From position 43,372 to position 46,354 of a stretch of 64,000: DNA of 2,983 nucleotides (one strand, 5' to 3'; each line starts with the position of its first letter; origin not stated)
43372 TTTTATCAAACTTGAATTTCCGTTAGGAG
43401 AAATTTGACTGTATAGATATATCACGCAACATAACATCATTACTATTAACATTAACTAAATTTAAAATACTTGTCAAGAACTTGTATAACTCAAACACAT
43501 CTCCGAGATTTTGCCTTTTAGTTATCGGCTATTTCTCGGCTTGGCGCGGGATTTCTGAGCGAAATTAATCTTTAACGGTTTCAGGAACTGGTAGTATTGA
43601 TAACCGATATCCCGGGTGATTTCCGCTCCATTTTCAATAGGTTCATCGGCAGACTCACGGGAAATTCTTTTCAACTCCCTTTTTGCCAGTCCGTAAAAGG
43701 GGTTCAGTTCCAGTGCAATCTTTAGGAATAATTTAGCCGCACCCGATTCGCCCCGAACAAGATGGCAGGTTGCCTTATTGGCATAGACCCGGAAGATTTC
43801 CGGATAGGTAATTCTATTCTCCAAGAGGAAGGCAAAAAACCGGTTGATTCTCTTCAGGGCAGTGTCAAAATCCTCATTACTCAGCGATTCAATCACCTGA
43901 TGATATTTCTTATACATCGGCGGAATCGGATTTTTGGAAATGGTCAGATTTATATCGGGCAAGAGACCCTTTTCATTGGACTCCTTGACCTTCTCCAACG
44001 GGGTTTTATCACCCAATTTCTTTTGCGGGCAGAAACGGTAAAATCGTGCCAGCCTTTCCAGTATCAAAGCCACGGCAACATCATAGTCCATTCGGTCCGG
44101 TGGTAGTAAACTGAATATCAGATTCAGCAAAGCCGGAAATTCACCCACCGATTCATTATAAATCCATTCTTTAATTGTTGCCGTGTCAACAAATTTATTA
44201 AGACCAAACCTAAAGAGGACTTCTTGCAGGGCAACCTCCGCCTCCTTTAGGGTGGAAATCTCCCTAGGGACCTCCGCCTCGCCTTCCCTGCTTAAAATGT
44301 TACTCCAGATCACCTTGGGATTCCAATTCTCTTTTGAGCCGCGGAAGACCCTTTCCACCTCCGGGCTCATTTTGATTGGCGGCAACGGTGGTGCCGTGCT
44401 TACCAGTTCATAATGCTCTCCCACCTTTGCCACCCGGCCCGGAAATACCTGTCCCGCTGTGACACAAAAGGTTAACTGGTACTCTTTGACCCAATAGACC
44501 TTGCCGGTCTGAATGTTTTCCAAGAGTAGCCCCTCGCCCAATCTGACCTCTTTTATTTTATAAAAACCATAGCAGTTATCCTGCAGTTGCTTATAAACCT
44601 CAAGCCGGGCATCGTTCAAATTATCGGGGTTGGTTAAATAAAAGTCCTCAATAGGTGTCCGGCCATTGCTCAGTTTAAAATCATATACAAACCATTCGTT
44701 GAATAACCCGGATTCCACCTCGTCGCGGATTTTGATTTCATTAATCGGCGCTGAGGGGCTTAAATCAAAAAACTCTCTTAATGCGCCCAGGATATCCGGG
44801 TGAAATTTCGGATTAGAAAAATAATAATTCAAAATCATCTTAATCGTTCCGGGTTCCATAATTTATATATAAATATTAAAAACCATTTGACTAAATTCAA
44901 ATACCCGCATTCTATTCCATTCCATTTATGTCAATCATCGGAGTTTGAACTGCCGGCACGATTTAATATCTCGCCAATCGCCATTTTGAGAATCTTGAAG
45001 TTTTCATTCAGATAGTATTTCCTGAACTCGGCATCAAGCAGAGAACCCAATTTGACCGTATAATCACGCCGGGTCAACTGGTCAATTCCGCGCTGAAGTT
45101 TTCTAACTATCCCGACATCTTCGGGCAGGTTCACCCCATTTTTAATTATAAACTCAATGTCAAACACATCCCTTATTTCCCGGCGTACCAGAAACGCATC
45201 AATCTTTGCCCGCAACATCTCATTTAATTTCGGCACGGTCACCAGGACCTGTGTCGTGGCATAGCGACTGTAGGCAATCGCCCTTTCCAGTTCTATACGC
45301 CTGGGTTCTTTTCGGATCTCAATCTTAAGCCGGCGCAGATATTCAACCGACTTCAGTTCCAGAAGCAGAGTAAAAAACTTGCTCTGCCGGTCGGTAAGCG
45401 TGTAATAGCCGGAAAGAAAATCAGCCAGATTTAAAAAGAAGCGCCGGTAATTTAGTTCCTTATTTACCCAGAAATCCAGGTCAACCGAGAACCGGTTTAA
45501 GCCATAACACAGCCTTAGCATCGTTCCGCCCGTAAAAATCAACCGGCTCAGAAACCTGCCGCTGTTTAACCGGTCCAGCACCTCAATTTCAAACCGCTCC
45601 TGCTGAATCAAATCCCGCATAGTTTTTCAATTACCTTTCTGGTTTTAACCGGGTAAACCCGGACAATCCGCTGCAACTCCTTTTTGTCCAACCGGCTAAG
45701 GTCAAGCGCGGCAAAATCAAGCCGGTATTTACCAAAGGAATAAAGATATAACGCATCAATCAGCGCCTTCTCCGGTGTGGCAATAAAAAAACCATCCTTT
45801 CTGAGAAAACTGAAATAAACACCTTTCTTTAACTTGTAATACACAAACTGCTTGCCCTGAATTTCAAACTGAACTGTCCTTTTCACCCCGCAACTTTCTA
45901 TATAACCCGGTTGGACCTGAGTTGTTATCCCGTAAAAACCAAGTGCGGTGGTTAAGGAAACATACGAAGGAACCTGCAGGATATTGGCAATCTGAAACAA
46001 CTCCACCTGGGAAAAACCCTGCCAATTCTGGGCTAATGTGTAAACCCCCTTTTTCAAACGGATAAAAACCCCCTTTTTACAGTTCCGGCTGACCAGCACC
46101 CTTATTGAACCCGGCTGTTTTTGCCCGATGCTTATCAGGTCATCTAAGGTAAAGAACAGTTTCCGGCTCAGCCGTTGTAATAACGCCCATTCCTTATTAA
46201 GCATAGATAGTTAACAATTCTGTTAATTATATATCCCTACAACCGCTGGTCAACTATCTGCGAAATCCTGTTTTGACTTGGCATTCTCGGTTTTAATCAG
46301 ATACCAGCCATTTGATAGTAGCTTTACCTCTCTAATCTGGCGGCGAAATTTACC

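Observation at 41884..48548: Low-GC accessory island packed with defence-type genes between the CRTAC1-like gene and the ICMT gene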

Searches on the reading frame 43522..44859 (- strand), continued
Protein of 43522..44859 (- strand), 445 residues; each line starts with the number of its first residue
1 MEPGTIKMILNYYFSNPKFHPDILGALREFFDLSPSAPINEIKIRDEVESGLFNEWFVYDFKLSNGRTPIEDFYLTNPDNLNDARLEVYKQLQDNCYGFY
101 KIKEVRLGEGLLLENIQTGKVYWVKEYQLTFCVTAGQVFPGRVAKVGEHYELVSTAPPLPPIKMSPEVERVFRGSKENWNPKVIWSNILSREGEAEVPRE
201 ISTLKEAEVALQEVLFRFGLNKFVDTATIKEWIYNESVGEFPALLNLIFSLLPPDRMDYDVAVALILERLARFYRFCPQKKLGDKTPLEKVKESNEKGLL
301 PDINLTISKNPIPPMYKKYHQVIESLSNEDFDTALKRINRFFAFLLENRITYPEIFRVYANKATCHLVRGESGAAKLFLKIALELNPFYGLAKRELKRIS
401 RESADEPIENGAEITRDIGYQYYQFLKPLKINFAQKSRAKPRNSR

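Call 69: predict_structure(alignment_id=A2)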
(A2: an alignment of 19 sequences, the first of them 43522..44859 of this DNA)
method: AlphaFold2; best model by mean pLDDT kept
length: 445 residues; sequences in the alignment: 19
mean_pLDDT: 84.1   pTM: 0.65
mean pLDDT of the five models: 84.1, 83.1, 80.9, 79.4, 78.1
residues with pLDDT >= 90: 204; 70-90: 184; 50-70: 44; < 50: 13
segments of 3 or more residues with pLDDT < 50: 193-198, 439-445
pLDDT, mean of each block of 10 residues (from residue 1): 73 92 91 74 76 91 93 89 83 87 90 92 85 86 86 75 79 83 83 47 89 94 96 88 90 83 87 91 86 71 61 89 92 96 95 95 92 91 95 88 58 79 95 73 32
secondary structure, 60 per line:
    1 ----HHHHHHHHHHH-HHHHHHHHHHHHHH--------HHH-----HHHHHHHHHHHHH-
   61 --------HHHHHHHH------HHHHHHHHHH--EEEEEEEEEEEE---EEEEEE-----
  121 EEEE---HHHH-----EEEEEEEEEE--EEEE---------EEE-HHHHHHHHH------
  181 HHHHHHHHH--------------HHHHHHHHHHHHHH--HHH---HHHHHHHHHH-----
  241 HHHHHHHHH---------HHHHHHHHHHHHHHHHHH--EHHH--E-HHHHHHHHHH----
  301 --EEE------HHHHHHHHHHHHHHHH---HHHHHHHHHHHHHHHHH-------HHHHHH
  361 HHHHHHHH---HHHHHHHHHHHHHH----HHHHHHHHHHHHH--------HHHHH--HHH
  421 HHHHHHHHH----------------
elements in order: H5-15 H17-30 H47-59 H69-76 H83-92 E95-106 E110-115 E121-124 H128-131 E137-146 E149-152 E162-164 H166-174 H181-189 H204-217 H226-235 H241-249 H259-276 H287-296 E303-305 H312-327 H331-347 H355-368 H372-385 H390-402 H411-415 H418-429

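Call 73: fold_search(model_id=the predicted structure, library=pdb)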
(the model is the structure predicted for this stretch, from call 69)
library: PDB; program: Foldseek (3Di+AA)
matches with E <= 10: 1015; with E <= 0.001: 0
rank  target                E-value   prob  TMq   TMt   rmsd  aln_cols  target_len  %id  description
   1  7zub_C                1.4e-02  0.69  0.16  0.22  16.8       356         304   11  Cryo-EM structure of the indirubin-bound Hsp90-XAP2-AHR complex (released 2022-11-23)
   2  4bt8_B                2.3e-02  0.98  0.20  0.37  24.1       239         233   15  CRYSTAL STRUCTURE OF THE APO FORM OF N-TERMINAL DOMAIN AND PEPTIDE SUBSTRATE BINDING DOMAIN OF PROLYL-4 HYDROXYLASE TY (released 2013-10-09)
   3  4bt9_B                2.9e-02  0.97  0.19  0.34  25.0       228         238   14  CRYSTAL STRUCTURE OF THE PEPTIDE(PRO-PRO-GLY)3 BOUND COMPLEX OF N- TERMINAL DOMAIN AND PEPTIDE SUBSTRATE BINDING DOMAI (released 2013-10-09)
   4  4j8f                  3.1e-02  0.25  0.15  0.13  27.6       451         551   11  Crystal structure of a fusion protein containing the NBD of Hsp70 and the middle domain of Hip (released 2013-07-03)
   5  7kzp_G                3.4e-02  0.85  0.18  0.14  17.4       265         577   17  Structure of the human Fanconi anaemia Core complex (released 2021-03-10)
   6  2yq8_A                4.9e-02  0.95  0.19  0.36  25.4       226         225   15  Crystal structure of the SeMet-labeled N-terminal domain and peptide substrate binding domain of alpha subunit of prol (released 2013-10-09)
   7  2wqh                  5.2e-02  1.00  0.17  0.67   9.0       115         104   21  Crystal structure of CTPR3Y3 (released 2010-04-07)
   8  4bt9_A                5.8e-02  0.96  0.20  0.36  25.1       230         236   15  CRYSTAL STRUCTURE OF THE PEPTIDE(PRO-PRO-GLY)3 BOUND COMPLEX OF N- TERMINAL DOMAIN AND PEPTIDE SUBSTRATE BINDING DOMAI (released 2013-10-09)
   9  6b85_A                5.8e-02  0.51  0.13  0.23  24.4       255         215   12  Crystal structure of transmembrane protein TMHC4_R (released 2018-03-14)
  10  1na3_A                6.4e-02  1.00  0.18  0.84   2.3        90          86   19  Design of Stable alpha-Helical Arrays from an Idealized TPR Motif (released 2003-06-03)
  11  1na0_A                6.7e-02  1.00  0.18  0.63   8.7       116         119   19  Design of Stable alpha-Helical Arrays from an Idealized TPR Motif (released 2003-06-03)
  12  6vfk_A                7.1e-02  1.00  0.17  0.58   9.1       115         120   16  De novo designed tetrahedral nanoparticle T33_dn10 displaying 4 copies of BG505-SOSIP trimer on the surface (released 2020-07-22)
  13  4bt8_A                7.8e-02  0.93  0.20  0.38  24.7       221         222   16  CRYSTAL STRUCTURE OF THE APO FORM OF N-TERMINAL DOMAIN AND PEPTIDE SUBSTRATE BINDING DOMAIN OF PROLYL-4 HYDROXYLASE TY (released 2013-10-09)
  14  4btb_A                8.3e-02  0.92  0.19  0.36  24.0       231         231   16  CRYSTAL STRUCTURE OF THE PEPTIDE(PRO)9 BOUND COMPLEX OF N-TERMINAL DOMAIN AND PEPTIDE SUBSTRATE BINDING DOMAIN OF PROL (released 2013-10-09)
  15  6vfh_A                8.7e-02  1.00  0.18  0.63   8.8       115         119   16  De novo designed tetrahedral nanoparticle T33_dn10 (released 2020-08-12)
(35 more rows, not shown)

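Call 75: fold_search(model_id=the predicted structure, library=viral)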
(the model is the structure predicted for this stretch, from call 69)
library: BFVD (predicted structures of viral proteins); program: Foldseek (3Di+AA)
matches with E <= 10: 446; with E <= 0.001: 0
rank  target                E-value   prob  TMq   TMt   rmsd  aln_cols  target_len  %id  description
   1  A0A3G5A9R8            3.3e-02  0.90  0.17  0.31  15.6       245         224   14  Sel1 repeat family protein [Hyperionvirus sp.]
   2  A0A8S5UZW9            7.6e-02  0.93  0.12  0.42   7.8        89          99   10  Uncharacterized protein [Siphoviridae sp. ctBeL15]
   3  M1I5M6                7.6e-02  0.60  0.11  0.15  11.7       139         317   12  Surface protein [Paramecium bursaria Chlorella virus IL3A]
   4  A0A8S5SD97            8.5e-02  1.00  0.20  0.22  13.3       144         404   13  Tetratricopeptide repeat [Siphoviridae sp. ctnpt50]
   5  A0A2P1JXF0            8.9e-02  0.99  0.11  0.18   3.8        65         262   14  Minor tail protein [Rhodococcus phage Finch]
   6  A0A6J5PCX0            8.9e-02  0.57  0.14  0.24  11.3       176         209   10  Uncharacterized protein [uncultured Caudovirales phage]
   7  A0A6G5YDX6            9.4e-02  0.30  0.12  0.23  18.3       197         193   12  (no name in the UniProt tables at hand)
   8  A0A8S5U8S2            1.2e-01  0.57  0.12  0.16  13.1       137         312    7  Uncharacterized protein [Siphoviridae sp. ctnMR5]
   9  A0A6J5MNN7            1.3e-01  0.99  0.16  0.42  13.0       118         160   23  Uncharacterized protein [uncultured Caudovirales phage]
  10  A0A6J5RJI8            1.7e-01  0.60  0.12  0.30  13.8       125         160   12  Uncharacterized protein [uncultured Caudovirales phage]
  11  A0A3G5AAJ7            1.7e-01  0.44  0.12  0.29  14.2       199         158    8  Eukaryotic translation initiation factor eIF-2 alpha (Fragment) [Hyperionvirus sp.]
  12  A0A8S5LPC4            1.7e-01  0.85  0.12  0.43   7.6        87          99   13  Type VI secretion protein [Siphoviridae sp. ctoiW10]
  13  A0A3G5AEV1            1.7e-01  0.75  0.20  0.18  16.1       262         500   13  Uncharacterized protein [Hyperionvirus sp.]
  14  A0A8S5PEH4            2.0e-01  0.63  0.15  0.17   8.2       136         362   10  Endosialidase chaperone [Siphoviridae sp. cthL03]
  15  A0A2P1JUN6            2.3e-01  0.75  0.12  0.43   8.6        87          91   13  Uncharacterized protein [Bacillus phage Anath]
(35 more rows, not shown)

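Call 76: search_protein_families(library=phrogs, proteins=[window:43522-44859:-, L026:6903-8462:+], max_evalue=0.01)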
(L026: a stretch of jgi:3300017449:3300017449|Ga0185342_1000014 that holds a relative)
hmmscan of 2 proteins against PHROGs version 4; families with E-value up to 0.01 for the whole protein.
window:43522-44859:- (445 aa): 0 families

L026:6903-8462:+ (519 aa): 15 families
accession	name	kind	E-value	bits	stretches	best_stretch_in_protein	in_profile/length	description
phrog_498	-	other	3.4e-24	86.3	1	100-261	366-540/633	DNA methyltransferase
phrog_67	-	other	9.7e-24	85.4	2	102-159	291-348/743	DNA methyltransferase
phrog_12517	-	unknown function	1e-22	81.7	1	94-282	87-266/316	-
phrog_18146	-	other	3.2e-12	47.1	1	92-144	48-101/452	DNA methyltransferase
phrog_3008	-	other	1.7e-10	41.6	1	102-153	159-210/244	DNA methyltransferase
phrog_6025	-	other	2.2e-08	34.9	1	178-292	13-116/192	DNA methyltransferase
phrog_8769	-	other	4.5e-07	30.6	1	109-145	8-44/71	methyltransferase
phrog_18293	-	other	3.2e-05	24.9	1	105-151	58-104/119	methyltransferase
phrog_23085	-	unknown function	3.9e-05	24.3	1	105-150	56-101/138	-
phrog_16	-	DNA, RNA and nucleotide metabolism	9.6e-05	21.7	1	103-152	858-907/986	DNA helicase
phrog_6952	-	other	0.0015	19.4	1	102-154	123-175/181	DNA methyltransferase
phrog_10183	-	other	0.0021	17.4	0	175-211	500-535/889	DNA methyltransferase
phrog_23148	-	unknown function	0.0027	18.7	1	105-153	97-145/165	-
phrog_11787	-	other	0.0029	17.5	1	111-157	309-355/458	DNA methyltransferase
phrog_22502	-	other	0.0074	17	0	111-173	70-133/276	methyltransferase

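Call 92: find_related_loci(query=L026:6903-8462:+, collection=viral_contigs, flank=4000)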
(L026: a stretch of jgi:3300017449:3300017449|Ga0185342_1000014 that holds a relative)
Query L026:6903-8462:+ (519 aa) in viral_contigs; peptide patterns used: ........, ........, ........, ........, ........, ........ (x = any residue, [..] = any of these).
8 stretches matched a pattern; 1 encode a relative of the query (tblastn E <= 1e-3); 1 distinct loci.
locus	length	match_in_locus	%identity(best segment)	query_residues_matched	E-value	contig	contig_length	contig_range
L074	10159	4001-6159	73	53-515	1e-149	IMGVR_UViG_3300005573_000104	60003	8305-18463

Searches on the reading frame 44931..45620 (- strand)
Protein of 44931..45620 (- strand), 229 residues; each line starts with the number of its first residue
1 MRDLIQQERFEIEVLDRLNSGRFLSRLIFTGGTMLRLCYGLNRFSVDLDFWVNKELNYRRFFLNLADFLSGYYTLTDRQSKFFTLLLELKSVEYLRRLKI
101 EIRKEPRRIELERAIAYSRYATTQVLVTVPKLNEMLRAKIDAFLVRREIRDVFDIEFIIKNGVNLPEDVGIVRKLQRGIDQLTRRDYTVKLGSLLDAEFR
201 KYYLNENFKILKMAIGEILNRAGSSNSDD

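Call 5: search_protein_families(library=pfam, proteins=[window:44931-45620:-], max_evalue=0.01)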
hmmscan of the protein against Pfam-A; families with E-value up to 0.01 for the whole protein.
window:44931-45620:- (229 aa): 1 family
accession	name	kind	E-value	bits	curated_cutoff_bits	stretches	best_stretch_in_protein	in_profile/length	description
PF08843.17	AbiEii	-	4.2e-17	63.3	22.5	1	15-169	3-181/238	Nucleotidyl transferase AbiEii toxin, Type IV TA system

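Call 6: search_protein_families(library=padloc, proteins=[window:44931-45620:-], max_evalue=0.01)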
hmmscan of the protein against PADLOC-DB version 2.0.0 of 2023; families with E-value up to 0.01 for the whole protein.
window:44931-45620:- (229 aa): 24 families
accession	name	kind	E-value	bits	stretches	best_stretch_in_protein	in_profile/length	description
PDLC02330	AbiEii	-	5.7e-87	289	1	1-218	1-218/219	AbiEii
PDLC02307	AbiEii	-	1.8e-20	71.6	1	13-196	14-183/219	AbiEii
PDLC02296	AbiEii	-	1.2e-19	68.5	2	1-60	20-79/282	AbiEii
PDLC02323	AbiEii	-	8.1e-18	62.9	1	20-176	33-200/248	AbiEii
PDLC02324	AbiEii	-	5.4e-15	53.8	1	12-174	11-170/231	AbiEii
PDLC02293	AbiEii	-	1.3e-14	52.4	2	14-55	29-70/270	AbiEii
PDLC02313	AbiEii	-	1.7e-14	52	1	6-161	23-191/254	AbiEii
PDLC02328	AbiEii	-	8.7e-14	49.9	1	26-161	14-144/203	AbiEii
PDLC02304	AbiEii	-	3.8e-10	38.1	1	20-160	36-189/260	AbiEii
PDLC02305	AbiEii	-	1.1e-09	36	2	113-174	145-203/306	AbiEii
PDLC02321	AbiEii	-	2e-09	35.5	1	3-54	20-71/296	AbiEii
PDLC02294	AbiEii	-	3e-09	35.1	1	24-161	41-188/260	AbiEii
PDLC02298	AbiEii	-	1e-08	32.9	1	13-169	13-169/220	AbiEii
PDLC02292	AbiEii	-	3e-07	28.5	1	10-63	33-85/283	AbiEii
PDLC02318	AbiEii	-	3.9e-07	27.7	1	15-164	30-189/280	AbiEii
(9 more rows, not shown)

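Call 18: search_protein_families(library=ncbifam, proteins=[window:44931-45620:-], max_evalue=0.01)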
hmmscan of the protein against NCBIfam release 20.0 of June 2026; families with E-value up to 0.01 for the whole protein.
window:44931-45620:- (229 aa): 0 families

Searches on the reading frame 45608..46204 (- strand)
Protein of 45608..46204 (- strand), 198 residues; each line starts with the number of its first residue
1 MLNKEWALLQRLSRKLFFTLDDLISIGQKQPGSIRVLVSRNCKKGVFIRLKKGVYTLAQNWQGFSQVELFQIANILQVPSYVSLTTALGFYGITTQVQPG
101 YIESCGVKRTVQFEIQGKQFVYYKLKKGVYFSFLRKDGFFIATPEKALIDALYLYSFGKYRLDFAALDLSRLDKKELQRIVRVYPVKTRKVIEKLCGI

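Call 5: search_protein_families(library=pfam, proteins=[window:45608-46204:-], max_evalue=0.01)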
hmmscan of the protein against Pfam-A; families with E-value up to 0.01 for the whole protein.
window:45608-46204:- (198 aa): 1 family
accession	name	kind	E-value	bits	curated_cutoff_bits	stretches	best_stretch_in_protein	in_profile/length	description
PF13338.12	AbiEi_4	-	0.0023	18.4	25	1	9-58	4-49/49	Transcriptional regulator, AbiEi antitoxin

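Call 6: search_protein_families(library=padloc, proteins=[window:45608-46204:-], max_evalue=0.01)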
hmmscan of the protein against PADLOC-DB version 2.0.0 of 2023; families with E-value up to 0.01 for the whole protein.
window:45608-46204:- (198 aa): 23 families
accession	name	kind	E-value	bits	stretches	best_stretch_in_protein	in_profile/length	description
PDLC02241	AbiEi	-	1.4e-29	101.3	1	12-184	10-182/199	AbiEi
PDLC02272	AbiEi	-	1.8e-24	84.7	1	37-178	32-167/200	AbiEi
PDLC02230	AbiEi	-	1.7e-20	71.6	1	38-156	23-139/192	AbiEi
PDLC02267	AbiEi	-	3.6e-17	60.6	1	3-154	4-154/252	AbiEi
PDLC02255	AbiEi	-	4.2e-15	53.8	1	13-188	11-175/186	AbiEi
PDLC02274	AbiEi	-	1.8e-14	52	1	36-182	36-188/217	AbiEi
PDLC02240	AbiEi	-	5.3e-14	50.3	1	35-182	35-188/216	AbiEi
PDLC02269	AbiEi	-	9.3e-14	49.3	1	9-152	4-144/251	AbiEi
PDLC02287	AbiEi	-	2.2e-11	41.8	1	9-152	4-144/253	AbiEi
PDLC02273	AbiEi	-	1.7e-09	36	1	19-194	18-203/205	AbiEi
PDLC02232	AbiEi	-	1.2e-08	33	1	14-98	17-102/177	AbiEi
PDLC02276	AbiEi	-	3.2e-08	31.4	1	35-152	34-157/270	AbiEi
PDLC02265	AbiEi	-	1.5e-07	29.3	1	31-97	25-89/198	AbiEi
PDLC02283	AbiEi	-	5.2e-07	27.6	1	32-97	29-92/201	AbiEi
PDLC02225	AbiEi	-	3.7e-06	24.8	1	35-98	32-89/198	AbiEi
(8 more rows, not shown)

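Call 18: search_protein_families(library=ncbifam, proteins=[window:45608-46204:-], max_evalue=0.01)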
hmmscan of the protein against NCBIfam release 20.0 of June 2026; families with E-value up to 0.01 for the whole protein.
window:45608-46204:- (198 aa): 1 family
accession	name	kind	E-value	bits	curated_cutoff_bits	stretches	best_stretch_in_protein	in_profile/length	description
NF047376.1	TAA_AbiEi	equivalog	6e-07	29.3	150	1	17-102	20-107/172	type IV toxin-antitoxin system AbiEi family antitoxin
